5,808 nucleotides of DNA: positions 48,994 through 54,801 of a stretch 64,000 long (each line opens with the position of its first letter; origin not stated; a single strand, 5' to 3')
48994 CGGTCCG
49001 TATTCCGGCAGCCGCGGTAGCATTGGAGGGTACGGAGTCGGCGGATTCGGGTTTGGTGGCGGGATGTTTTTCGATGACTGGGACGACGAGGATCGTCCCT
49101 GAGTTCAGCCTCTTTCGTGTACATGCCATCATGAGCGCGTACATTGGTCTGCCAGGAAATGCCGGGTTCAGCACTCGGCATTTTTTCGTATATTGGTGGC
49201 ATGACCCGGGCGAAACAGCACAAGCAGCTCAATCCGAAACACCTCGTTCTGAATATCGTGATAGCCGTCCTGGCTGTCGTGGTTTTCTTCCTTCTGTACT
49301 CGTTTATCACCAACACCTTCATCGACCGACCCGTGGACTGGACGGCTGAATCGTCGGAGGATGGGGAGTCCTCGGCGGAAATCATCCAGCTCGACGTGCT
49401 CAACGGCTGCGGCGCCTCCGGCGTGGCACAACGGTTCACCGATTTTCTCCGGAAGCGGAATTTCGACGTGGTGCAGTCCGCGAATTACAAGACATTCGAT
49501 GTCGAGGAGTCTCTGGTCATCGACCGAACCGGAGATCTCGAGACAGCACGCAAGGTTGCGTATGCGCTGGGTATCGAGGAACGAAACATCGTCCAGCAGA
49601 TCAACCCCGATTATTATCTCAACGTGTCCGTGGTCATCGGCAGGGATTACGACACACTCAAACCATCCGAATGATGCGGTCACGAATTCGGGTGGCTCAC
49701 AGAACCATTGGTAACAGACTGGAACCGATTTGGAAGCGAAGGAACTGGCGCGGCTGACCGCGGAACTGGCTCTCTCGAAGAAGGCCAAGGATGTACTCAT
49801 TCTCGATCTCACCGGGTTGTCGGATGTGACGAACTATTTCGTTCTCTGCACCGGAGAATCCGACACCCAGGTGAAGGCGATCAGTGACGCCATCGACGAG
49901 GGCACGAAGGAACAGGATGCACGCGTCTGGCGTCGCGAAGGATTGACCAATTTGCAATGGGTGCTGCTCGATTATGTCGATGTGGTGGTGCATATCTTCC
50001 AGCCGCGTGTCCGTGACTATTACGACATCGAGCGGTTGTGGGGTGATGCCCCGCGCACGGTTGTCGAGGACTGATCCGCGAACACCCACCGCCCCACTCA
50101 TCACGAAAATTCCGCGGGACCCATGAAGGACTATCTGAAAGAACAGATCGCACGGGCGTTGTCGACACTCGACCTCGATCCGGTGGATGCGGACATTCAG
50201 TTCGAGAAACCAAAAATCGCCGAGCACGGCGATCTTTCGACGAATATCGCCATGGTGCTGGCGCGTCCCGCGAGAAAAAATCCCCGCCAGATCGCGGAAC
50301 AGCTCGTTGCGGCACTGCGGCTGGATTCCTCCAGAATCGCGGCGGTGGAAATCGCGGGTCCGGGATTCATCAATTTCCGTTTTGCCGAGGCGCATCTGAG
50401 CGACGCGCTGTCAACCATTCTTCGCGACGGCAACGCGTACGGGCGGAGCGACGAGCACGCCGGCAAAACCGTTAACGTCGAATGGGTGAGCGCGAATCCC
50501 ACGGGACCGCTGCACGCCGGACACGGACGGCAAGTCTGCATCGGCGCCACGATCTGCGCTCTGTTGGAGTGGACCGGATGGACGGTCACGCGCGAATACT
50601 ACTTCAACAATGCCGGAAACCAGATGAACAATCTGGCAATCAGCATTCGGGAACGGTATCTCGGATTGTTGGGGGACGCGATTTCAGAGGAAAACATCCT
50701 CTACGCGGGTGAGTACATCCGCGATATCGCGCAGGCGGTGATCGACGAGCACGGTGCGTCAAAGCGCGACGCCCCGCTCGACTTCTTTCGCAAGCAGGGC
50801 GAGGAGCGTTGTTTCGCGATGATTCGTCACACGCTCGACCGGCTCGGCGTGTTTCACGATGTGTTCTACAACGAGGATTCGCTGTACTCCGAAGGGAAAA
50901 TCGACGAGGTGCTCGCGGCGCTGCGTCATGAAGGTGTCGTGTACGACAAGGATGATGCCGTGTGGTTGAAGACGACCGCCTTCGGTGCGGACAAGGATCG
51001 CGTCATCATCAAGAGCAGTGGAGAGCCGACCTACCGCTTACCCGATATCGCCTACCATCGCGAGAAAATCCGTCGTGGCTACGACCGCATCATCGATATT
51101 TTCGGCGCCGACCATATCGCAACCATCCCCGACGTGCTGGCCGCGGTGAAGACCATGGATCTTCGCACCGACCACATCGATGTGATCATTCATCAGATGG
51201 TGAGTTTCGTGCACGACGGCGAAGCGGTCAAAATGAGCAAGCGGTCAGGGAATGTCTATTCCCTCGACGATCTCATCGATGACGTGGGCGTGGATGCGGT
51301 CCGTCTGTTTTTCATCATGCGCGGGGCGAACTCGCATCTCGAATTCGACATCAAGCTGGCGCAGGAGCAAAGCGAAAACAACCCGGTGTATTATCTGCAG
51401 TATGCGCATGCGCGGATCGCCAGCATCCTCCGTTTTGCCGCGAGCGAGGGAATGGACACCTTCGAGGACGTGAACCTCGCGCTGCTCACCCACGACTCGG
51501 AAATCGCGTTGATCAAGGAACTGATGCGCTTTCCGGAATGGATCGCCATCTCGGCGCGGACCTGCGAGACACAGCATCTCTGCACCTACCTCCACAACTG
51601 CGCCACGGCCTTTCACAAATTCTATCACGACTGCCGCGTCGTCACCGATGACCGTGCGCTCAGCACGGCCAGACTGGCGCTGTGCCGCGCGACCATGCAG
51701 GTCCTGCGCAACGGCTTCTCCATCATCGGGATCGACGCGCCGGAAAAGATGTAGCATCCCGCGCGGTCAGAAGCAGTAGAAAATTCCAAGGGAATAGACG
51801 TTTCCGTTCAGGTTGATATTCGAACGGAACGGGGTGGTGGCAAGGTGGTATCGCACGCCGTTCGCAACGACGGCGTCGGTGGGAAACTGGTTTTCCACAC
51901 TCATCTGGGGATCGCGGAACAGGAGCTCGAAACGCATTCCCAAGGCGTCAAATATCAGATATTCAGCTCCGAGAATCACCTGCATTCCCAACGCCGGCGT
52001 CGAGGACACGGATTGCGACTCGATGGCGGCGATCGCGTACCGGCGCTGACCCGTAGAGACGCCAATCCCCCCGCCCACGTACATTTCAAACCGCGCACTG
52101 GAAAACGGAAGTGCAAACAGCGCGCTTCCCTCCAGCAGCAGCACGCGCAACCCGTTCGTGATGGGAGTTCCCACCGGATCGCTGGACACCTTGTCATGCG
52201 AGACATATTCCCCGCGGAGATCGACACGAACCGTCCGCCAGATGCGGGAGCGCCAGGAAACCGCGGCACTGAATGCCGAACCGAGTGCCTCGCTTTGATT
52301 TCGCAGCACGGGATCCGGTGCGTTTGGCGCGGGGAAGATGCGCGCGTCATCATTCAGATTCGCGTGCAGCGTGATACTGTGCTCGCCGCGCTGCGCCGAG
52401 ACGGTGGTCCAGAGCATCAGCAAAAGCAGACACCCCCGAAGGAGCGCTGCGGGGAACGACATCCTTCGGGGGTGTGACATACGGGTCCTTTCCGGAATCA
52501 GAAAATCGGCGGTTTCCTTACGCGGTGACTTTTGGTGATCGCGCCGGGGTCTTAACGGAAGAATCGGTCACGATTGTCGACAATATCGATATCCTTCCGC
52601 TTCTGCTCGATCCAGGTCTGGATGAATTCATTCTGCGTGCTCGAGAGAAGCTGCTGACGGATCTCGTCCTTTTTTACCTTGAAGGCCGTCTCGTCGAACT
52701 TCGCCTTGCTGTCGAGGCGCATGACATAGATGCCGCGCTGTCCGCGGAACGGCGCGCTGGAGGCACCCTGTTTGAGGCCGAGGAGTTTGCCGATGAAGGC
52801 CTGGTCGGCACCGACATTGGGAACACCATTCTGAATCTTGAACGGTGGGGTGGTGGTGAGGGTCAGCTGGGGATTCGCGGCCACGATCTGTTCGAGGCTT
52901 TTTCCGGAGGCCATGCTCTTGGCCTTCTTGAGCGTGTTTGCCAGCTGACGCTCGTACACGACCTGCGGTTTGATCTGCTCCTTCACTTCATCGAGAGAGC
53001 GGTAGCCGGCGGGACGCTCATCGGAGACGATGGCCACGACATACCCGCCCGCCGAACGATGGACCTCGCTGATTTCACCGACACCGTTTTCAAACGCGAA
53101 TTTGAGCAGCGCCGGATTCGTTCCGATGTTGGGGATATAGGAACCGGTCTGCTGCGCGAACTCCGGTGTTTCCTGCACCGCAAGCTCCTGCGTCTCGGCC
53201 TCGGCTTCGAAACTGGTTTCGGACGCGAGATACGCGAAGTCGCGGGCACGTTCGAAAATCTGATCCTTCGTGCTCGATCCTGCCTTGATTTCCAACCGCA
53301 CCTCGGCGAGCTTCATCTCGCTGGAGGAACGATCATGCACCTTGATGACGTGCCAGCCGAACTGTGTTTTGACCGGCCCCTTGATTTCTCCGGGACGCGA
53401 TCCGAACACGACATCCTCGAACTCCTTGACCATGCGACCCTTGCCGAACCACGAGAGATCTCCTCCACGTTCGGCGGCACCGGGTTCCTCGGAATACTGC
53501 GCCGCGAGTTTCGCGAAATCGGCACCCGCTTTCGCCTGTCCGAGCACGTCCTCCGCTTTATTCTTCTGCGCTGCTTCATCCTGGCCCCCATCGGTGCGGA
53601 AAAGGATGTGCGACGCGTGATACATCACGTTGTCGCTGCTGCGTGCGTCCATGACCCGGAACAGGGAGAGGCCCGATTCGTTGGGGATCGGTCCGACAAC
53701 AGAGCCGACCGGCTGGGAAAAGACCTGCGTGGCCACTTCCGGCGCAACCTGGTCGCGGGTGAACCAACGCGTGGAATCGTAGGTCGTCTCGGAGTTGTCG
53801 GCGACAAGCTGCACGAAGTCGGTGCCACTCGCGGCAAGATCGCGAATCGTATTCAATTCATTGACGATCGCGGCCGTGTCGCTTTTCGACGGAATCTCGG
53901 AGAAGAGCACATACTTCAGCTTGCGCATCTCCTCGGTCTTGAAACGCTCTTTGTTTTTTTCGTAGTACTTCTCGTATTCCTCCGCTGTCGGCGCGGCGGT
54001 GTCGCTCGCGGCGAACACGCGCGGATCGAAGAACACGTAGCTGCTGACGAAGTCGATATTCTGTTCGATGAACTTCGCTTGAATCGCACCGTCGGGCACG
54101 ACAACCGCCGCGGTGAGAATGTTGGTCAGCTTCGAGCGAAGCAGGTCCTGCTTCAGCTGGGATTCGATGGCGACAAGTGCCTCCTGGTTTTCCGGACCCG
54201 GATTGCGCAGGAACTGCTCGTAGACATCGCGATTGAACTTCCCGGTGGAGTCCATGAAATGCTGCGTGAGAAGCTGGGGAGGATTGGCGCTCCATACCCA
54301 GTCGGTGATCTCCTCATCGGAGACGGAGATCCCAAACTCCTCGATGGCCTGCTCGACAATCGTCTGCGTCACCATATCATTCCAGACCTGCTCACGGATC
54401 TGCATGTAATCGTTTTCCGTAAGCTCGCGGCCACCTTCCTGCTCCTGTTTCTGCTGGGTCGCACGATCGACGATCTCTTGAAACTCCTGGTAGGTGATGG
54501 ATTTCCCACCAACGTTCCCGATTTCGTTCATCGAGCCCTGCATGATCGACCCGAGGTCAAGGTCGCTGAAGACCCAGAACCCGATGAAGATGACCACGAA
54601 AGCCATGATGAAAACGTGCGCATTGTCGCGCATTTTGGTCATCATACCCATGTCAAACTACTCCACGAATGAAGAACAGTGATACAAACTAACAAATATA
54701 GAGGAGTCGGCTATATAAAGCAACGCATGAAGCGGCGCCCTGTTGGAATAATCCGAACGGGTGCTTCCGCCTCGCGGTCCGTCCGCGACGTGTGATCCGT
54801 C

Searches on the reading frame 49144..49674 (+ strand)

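Call 8: search_protein_families(library=pfam, proteins=[window:49144-49674:+])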
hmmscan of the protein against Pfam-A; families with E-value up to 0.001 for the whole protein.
window:49144-49674:+ (176 aa): 1 family
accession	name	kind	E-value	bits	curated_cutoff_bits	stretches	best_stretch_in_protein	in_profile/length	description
PF13399.11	LytR_C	-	6e-13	50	22.2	1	81-169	2-86/86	LytR cell envelope-related transcriptional attenuator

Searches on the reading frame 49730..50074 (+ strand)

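Call 24: search_protein_families(library=pfam, proteins=[window:49730-50074:+])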
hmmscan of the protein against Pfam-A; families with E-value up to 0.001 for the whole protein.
window:49730-50074:+ (114 aa): 1 family
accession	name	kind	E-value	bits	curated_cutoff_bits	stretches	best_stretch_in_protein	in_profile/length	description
PF02410.21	RsfS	-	1.7e-31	108.8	21.6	1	10-104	3-98/98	Ribosomal silencing factor during starvation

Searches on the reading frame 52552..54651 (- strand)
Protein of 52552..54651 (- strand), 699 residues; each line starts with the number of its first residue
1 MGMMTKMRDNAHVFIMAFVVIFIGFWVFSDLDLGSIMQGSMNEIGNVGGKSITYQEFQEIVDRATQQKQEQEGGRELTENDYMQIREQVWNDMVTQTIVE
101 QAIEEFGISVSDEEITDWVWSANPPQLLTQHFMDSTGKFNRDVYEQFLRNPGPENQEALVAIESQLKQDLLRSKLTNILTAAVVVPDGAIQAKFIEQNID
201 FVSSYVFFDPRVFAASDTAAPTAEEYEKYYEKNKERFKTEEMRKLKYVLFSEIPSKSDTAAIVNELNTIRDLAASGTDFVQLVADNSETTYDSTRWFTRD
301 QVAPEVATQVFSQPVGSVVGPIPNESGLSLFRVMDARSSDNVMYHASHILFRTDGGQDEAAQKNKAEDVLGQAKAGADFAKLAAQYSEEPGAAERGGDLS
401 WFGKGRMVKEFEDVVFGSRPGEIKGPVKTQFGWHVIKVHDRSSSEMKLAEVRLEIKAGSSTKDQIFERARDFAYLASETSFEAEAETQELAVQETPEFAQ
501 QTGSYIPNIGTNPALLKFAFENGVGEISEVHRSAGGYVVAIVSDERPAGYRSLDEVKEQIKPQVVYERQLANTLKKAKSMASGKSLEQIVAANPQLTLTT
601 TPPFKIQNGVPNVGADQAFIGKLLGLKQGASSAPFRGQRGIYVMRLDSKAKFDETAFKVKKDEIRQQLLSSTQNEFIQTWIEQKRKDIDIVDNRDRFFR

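Call 29: search_protein_families(library=pfam, proteins=[window:52552-54651:-])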
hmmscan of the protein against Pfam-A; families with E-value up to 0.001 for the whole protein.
window:52552-54651:- (699 aa): 5 families
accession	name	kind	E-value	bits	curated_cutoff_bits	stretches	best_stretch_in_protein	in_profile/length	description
PF13616.12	Rotamase_3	-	1.8e-44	151.4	22.5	1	329-441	2-115/116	PPIC-type PPIASE domain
PF00639.27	Rotamase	-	7.7e-42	142.6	21.7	2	348-440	1-97/97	PPIC-type PPIASE domain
PF13145.12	Rotamase_2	-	5.5e-38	130.9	27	3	221-339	1-111/121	PPIC-type PPIASE domain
PF13623.11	SurA_N_2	-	1.4e-32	113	28.5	1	4-148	1-145/145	SurA-like N-terminal domain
PF13624.11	SurA_N_3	-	6e-24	85.1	27.2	1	3-175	1-161/162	SurA-like N-terminal domain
